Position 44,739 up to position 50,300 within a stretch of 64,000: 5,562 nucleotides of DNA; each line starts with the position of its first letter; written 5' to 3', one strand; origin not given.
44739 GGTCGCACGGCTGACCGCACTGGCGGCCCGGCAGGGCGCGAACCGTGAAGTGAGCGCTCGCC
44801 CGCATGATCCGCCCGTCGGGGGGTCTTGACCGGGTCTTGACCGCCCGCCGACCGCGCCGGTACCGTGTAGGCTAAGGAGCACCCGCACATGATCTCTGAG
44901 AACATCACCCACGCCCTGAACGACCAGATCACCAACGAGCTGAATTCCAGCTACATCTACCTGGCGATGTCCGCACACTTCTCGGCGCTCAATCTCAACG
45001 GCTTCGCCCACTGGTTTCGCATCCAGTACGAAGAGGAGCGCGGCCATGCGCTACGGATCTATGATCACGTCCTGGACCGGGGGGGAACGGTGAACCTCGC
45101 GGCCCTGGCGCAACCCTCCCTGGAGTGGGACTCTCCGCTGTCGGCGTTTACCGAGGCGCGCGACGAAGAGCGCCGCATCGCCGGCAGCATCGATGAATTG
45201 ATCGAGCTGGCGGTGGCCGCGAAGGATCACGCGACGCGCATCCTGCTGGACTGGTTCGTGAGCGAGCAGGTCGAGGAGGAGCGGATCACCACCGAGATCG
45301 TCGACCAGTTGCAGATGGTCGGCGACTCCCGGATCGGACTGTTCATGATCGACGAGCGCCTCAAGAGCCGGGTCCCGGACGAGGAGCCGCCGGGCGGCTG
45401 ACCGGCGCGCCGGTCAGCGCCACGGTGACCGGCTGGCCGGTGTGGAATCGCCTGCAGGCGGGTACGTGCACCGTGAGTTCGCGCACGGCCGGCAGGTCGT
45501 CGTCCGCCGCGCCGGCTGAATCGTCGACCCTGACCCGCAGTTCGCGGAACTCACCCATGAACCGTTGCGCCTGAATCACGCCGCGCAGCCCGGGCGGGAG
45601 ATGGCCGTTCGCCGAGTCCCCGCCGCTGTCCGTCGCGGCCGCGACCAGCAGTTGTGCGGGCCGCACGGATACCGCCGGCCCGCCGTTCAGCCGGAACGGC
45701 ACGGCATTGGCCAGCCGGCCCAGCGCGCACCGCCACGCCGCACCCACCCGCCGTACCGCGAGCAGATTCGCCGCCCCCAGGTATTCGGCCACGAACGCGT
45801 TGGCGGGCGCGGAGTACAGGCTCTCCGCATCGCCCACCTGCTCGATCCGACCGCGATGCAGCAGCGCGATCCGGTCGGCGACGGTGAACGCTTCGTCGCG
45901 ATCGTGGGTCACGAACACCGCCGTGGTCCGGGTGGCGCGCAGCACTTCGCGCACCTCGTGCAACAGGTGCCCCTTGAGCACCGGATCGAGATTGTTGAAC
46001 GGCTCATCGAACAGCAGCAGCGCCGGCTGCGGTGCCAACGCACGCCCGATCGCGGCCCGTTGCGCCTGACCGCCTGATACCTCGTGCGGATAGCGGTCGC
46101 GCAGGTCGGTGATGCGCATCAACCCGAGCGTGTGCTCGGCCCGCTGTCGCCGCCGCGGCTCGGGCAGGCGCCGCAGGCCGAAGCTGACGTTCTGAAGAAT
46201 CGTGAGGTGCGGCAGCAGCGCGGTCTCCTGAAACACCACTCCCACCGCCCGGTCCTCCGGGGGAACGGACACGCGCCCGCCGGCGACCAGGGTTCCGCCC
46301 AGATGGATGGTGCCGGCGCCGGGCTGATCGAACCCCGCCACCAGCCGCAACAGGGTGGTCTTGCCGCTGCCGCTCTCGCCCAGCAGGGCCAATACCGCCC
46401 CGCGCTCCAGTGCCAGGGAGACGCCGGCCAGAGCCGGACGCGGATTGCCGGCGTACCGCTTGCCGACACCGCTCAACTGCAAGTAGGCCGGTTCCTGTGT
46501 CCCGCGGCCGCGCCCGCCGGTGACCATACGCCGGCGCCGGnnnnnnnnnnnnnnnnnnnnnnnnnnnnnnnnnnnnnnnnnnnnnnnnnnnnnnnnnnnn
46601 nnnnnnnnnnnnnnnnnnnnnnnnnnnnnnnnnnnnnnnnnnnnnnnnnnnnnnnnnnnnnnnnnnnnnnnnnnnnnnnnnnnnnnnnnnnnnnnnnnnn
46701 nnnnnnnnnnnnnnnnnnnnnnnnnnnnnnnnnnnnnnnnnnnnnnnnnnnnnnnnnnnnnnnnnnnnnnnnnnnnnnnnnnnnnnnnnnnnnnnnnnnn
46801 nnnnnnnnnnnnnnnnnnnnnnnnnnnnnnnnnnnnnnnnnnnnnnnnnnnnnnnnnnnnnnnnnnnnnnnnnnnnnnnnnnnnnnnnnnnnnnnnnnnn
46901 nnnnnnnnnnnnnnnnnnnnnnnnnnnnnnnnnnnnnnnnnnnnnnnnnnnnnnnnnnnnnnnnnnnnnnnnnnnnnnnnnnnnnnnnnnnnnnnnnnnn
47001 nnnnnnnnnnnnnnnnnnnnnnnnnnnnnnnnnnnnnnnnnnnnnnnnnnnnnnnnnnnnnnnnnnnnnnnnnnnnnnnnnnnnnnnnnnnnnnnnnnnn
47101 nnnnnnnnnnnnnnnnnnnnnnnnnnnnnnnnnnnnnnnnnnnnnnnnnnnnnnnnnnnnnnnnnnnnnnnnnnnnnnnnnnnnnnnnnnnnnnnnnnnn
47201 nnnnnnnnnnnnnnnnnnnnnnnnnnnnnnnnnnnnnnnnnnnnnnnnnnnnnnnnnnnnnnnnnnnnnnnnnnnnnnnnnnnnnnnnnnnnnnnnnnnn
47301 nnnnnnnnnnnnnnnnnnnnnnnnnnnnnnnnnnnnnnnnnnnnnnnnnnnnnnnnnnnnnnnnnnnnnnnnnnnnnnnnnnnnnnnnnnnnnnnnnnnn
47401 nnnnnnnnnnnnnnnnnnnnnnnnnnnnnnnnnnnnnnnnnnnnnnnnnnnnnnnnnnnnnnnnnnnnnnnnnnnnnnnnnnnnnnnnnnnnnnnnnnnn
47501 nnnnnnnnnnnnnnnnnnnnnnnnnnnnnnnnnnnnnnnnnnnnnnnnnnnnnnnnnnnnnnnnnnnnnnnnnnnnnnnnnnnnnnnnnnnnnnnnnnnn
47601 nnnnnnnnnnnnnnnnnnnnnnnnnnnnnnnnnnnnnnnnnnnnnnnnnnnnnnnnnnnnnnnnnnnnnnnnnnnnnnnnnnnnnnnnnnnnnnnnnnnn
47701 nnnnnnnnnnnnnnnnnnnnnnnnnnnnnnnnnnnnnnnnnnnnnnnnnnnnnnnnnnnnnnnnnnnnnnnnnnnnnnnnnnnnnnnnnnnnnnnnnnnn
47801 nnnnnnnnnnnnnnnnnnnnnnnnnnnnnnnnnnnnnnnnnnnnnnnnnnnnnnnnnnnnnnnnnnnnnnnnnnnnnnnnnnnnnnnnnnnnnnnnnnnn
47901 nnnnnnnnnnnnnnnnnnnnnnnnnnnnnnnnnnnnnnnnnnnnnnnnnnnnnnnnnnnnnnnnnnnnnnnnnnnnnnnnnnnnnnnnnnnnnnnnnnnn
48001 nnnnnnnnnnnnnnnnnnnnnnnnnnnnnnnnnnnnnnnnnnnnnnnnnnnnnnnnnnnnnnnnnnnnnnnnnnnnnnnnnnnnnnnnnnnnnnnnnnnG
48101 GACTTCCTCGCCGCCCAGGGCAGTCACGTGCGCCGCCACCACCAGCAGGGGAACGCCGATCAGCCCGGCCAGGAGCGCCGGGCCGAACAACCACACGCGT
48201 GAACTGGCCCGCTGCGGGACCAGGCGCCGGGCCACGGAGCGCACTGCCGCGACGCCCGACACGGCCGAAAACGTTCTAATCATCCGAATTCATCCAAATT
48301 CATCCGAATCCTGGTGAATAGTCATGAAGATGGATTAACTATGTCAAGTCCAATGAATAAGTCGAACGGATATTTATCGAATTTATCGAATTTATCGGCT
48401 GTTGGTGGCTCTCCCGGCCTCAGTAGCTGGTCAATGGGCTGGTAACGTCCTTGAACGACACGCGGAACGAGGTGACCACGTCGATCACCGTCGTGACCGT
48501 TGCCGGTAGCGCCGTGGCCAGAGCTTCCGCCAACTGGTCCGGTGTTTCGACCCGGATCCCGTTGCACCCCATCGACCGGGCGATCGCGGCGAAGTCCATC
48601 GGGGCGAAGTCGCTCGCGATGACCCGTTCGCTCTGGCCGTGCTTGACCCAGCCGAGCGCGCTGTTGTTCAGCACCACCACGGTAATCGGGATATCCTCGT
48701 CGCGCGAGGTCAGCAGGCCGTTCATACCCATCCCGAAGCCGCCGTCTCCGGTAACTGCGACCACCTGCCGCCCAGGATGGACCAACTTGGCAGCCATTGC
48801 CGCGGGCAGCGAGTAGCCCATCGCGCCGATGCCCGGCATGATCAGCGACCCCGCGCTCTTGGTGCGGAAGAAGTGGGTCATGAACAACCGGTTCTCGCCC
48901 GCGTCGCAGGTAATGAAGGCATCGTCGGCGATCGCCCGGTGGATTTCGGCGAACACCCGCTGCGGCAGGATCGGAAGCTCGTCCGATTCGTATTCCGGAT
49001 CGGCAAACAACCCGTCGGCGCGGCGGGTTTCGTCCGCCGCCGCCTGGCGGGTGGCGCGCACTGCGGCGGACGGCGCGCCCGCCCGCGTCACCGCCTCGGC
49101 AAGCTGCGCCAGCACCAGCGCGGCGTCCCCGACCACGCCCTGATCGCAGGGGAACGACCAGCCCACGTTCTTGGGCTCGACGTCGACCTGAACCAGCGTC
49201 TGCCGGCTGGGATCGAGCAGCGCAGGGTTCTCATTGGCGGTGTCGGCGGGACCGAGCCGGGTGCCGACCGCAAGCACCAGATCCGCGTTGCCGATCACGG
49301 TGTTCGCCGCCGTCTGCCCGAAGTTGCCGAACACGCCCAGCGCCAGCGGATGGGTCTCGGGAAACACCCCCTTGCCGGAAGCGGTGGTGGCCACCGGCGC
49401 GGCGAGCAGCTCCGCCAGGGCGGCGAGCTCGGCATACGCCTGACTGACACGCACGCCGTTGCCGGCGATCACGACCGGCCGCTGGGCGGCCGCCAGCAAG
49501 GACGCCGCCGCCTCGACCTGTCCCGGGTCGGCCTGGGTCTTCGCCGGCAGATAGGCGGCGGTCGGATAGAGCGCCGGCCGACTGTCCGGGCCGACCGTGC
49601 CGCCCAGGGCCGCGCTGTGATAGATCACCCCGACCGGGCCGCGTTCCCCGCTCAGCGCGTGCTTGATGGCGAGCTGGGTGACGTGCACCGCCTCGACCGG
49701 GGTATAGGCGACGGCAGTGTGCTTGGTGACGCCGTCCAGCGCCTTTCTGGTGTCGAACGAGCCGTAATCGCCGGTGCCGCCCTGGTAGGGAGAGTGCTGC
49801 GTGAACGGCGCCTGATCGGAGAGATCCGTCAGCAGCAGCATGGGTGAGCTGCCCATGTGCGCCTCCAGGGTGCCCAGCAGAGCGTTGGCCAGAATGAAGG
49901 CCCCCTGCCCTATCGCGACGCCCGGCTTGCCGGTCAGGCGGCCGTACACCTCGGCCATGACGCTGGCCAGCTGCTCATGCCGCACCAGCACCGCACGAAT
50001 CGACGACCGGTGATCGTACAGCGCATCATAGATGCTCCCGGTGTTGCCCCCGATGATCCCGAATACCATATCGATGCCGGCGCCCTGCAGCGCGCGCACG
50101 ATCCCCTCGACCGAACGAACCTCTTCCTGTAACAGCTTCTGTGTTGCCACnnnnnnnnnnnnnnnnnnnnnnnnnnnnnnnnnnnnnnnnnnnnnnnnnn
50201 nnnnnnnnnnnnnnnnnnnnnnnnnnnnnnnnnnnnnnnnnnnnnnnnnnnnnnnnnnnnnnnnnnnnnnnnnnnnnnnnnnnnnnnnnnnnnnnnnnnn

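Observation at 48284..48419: AT-rich promoter island with two families of short tandem repeats (Fur-box-like GATAAAT iterons) ahead of the iron ABC importer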

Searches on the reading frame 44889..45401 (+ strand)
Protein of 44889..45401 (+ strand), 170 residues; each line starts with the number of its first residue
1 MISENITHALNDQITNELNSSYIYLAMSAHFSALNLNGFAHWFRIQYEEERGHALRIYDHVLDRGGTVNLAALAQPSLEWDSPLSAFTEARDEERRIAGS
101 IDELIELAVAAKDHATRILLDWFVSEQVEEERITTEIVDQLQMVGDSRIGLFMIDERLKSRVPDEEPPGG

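Call 4: search_protein_families(library=pfam, proteins=[window:44889-45401:+])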
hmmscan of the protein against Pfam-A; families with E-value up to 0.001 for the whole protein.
window:44889-45401:+ (170 aa): 1 family
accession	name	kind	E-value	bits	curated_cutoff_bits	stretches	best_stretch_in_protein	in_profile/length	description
PF00210.30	Ferritin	-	5.4e-39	133.8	24.5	1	9-143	3-141/142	Ferritin-like domain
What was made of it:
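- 44889..45401 (+): Ferritin gene. It converges on the ATPase gene and overlaps its end by 41 bp. Pfam Ferritin, 5e-39 (call 4).
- Checked: Ferritin (44889-45401, plus strand) converges on the ATPase (45361-46527, minus strand), by Pfam (call 4).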

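Call 11: search_protein_families(library=ncbifam, proteins=[window:44889-45401:+], max_evalue=0.00001)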
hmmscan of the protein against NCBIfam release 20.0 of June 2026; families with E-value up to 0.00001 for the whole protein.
window:44889-45401:+ (170 aa): 2 families
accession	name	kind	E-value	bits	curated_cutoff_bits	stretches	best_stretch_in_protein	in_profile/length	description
NF007638.0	PRK10304.1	equivalog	5.5e-27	94.7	178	1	1-159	1-159/165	non-heme ferritin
NF011597.0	PRK15022.1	equivalog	1.3e-09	38.2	154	1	1-143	1-143/167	non-heme ferritin-like protein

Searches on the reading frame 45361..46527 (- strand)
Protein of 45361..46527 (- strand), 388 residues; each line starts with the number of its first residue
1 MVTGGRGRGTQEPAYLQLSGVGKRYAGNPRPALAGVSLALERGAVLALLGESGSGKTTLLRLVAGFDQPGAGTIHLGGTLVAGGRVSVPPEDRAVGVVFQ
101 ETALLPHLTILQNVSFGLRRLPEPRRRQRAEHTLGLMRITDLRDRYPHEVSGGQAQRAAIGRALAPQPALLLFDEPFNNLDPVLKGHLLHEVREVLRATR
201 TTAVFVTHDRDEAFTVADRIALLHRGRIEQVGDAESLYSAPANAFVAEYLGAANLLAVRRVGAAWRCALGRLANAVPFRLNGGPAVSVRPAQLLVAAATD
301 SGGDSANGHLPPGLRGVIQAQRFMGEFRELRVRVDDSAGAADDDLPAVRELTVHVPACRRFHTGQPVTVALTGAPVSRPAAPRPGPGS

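Call 4: search_protein_families(library=pfam, proteins=[window:45361-46527:-])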
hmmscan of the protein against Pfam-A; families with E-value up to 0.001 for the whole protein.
window:45361-46527:- (388 aa): 2 families
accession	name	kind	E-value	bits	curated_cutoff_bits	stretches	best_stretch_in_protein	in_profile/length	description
PF00005.33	ABC_tran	-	3.3e-31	109.2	25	1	34-178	2-137/137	ABC transporter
PF13304.12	AAA_21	-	1.7e-09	38.6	27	1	133-209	221-299/304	AAA domain, putative AbiEii toxin, Type IV TA system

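Call 11: search_protein_families(library=ncbifam, proteins=[window:45361-46527:-], max_evalue=0.00001)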
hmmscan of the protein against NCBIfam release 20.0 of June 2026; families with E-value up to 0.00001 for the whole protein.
window:45361-46527:- (388 aa): 182 families (the best 25 are shown)
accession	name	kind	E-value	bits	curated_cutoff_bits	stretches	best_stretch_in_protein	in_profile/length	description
TIGR03265.1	PhnT2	equivalog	1.6e-73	247.9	457.7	1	15-339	4-317/353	putative 2-aminoethylphosphonate ABC transporter ATP-binding protein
TIGR01187.1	potA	subfamily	2.7e-70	237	355.6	1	48-337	1-289/325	polyamine ABC transporter ATP-binding protein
NF040933.2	ABC_arch_GlcV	equivalog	2.1e-69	234.1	450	1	31-296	20-289/357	glucose ABC transporter ATP-binding protein GlcV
TIGR00968.1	3a0106s01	subfamily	1.4e-67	227.7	342.75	1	20-255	5-236/237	sulfate ABC transporter ATP-binding protein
NF006987.0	PRK09452.1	equivalog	4.1e-67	226.5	482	1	13-258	15-256/378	spermidine/putrescine ABC transporter ATP-binding protein PotA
TIGR03258.1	PhnT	equivalog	4.9e-66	223.2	499.15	1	30-264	21-254/359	2-aminoethylphosphonate ABC transport system ATP-binding subunit PhnT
NF008653.0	PRK11650.1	subfamily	2.1e-65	221.1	432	1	14-258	2-245/357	sn-glycerol-3-phosphate ABC transporter ATP-binding protein UgpC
NF008621.0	PRK11607.1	equivalog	3.8e-61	207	613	1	16-256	20-256/377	putrescine ABC transporter ATP-binding subunit PotG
NF008105.0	PRK10851.1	equivalog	1.5e-60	204.9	502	1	32-292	17-279/362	sulfate/thiosulfate ABC transporter ATP-binding protein CysA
TIGR01186.1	proV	subfamily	3.3e-59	200.8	326.6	1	33-263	9-243/363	betaine/proline/choline family ABC transporter ATP-binding protein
NF008513.0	PRK11432.1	equivalog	4.3e-59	200.2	496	1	14-262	5-249/351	ferric ABC transporter ATP-binding protein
NF040840.2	tungstate_WtpC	equivalog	1.4e-58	198.8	440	1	33-297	16-280/347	tungstate ABC transporter ATP-binding protein WtpC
NF043075.1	MMSYN1_0197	equivalog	3.7e-58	197.1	550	1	16-256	3-239/341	spermidine/putrescine ABC transporter ATP-binding protein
NF008233.0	PRK11000.1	equivalog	1.9e-54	184.9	568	1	34-259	20-245/369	maltose/maltodextrin ABC transporter ATP-binding protein MalK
TIGR02142.1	modC_ABC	equivalog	2e-51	175.3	285.05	1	38-244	18-226/353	molybdenum ABC transporter ATP-binding protein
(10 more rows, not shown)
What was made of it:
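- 45361..46527 (-): FutC-like ABC ATPase, 388 aa. Pfam ABC_tran (call 4) and NCBIfam (call 11).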

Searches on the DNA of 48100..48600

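Call 10: search_rna_families(source=window, start=48100, end=48600, threshold=evalue, max_evalue=10)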
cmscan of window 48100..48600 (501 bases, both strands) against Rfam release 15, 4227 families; matches with E-value up to 10: 2.
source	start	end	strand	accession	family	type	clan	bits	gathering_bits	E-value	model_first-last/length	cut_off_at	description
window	48148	48170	-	RF04325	Pestivirus-3UTR-SLIII-scrofae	Gene; sRNA;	CL00151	17.9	85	0.76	22-44/66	no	Pestivirus 3' UTR SLIII P. scrofae Atypical porcine pestivirus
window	48159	48219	-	RF02837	anti-hemB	Gene; sRNA;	-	13.4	49.5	2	1-81/81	no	Burkholderia RNA 7 (anti-hemB)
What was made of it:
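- On Known RNA family (riboswitch or leader): Only chance-level hits appeared at E of 0.76 or higher, and none lies in the spacer (call 10).
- Rfam has no match (call 10).
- Tried and rejected: A scan of 48100-48600 at E up to 10 gave only chance hits outside the spacer (call 10).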

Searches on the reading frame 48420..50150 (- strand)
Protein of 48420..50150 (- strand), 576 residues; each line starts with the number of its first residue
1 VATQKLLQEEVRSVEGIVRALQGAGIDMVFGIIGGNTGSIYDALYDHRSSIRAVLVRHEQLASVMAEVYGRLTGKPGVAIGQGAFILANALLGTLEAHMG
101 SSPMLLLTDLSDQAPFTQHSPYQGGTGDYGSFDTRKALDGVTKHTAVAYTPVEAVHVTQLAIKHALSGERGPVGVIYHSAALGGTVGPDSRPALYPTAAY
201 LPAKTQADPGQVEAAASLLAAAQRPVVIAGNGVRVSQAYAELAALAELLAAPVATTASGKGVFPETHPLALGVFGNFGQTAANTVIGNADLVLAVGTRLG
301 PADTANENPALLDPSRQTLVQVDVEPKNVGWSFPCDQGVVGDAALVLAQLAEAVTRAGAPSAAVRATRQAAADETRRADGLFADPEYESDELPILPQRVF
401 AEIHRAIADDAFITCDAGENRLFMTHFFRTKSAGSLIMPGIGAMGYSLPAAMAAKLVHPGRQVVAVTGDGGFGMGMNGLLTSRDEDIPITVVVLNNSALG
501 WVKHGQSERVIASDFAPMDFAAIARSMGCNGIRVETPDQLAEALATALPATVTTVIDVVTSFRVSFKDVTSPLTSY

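Call 4: search_protein_families(library=pfam, proteins=[window:48420-50150:-])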
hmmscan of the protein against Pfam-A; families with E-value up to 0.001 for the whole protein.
window:48420-50150:- (576 aa): 3 families
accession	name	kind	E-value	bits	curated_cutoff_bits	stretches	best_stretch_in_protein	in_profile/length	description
PF00205.28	TPP_enzyme_M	-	1.7e-39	135.1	30.4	1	212-350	1-137/137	Thiamine pyrophosphate enzyme, central domain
PF02775.26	TPP_enzyme_C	-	5.5e-38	130.6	21.9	1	416-558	1-151/151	Thiamine pyrophosphate enzyme, C-terminal TPP binding domain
PF02776.23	TPP_enzyme_N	-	6e-25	87.8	26.8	1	15-111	5-100/119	Thiamine pyrophosphate enzyme, N-terminal TPP binding domain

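Call 11: search_protein_families(library=ncbifam, proteins=[window:48420-50150:-], max_evalue=0.00001)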
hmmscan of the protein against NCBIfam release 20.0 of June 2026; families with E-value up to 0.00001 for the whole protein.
window:48420-50150:- (576 aa): 52 families (the best 25 are shown)
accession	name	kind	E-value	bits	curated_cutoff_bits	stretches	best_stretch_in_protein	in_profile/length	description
NF004919.0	PRK06276.1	equivalog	2.4e-98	329.9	866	1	13-560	3-538/582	acetolactate synthase large subunit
TIGR00118.1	acolac_lg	equivalog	3.1e-97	326.3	538.35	1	15-560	5-534/557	biosynthetic-type acetolactate synthase large subunit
NF006187.0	PRK08322.1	equivalog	1.3e-87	294.5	509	1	15-562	6-530/548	acetolactate synthase large subunit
NF004710.0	PRK06048.1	equivalog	6.9e-85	285.6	976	1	9-561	6-538/561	acetolactate synthase large subunit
NF004772.0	PRK06112.1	subfamily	2.9e-82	276.8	673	1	8-561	11-560/578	acetolactate synthase catalytic subunit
NF006052.0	PRK08199.1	subfamily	2.9e-82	276.8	539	1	14-561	11-538/559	thiamine pyrophosphate protein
NF006377.0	PRK08611.1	equivalog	9.5e-82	275.4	742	1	12-559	5-528/576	pyruvate oxidase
NF005713.0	PRK07525.1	subfamily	8.4e-80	268.8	620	1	13-561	8-563/592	sulfoacetaldehyde acetyltransferase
NF006122.0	PRK08266.1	subfamily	2e-78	264.2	571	1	14-559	7-523/543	hypothetical protein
NF004807.0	PRK06154.1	equivalog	3.3e-78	263.8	607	1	8-561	17-555/565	thiamine pyrophosphate-requiring protein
NF005058.0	PRK06466.1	equivalog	7.2e-78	262.5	951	1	14-553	7-539/574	acetolactate synthase 3 large subunit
NF005860.0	PRK07789.1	equivalog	1.1e-76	258.5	881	1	4-563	27-577/615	acetolactate synthase large subunit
TIGR03457.1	sulphoacet_xsc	equivalog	1.1e-74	251.9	676.4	1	14-560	5-556/579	sulfoacetaldehyde acetyltransferase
NF005651.0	PRK07418.1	subfamily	6.5e-73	245.9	942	1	9-559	17-558/617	acetolactate synthase large subunit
NF006319.0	PRK08527.1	equivalog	6.7e-71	239.4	905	1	15-560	8-538/565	acetolactate synthase large subunit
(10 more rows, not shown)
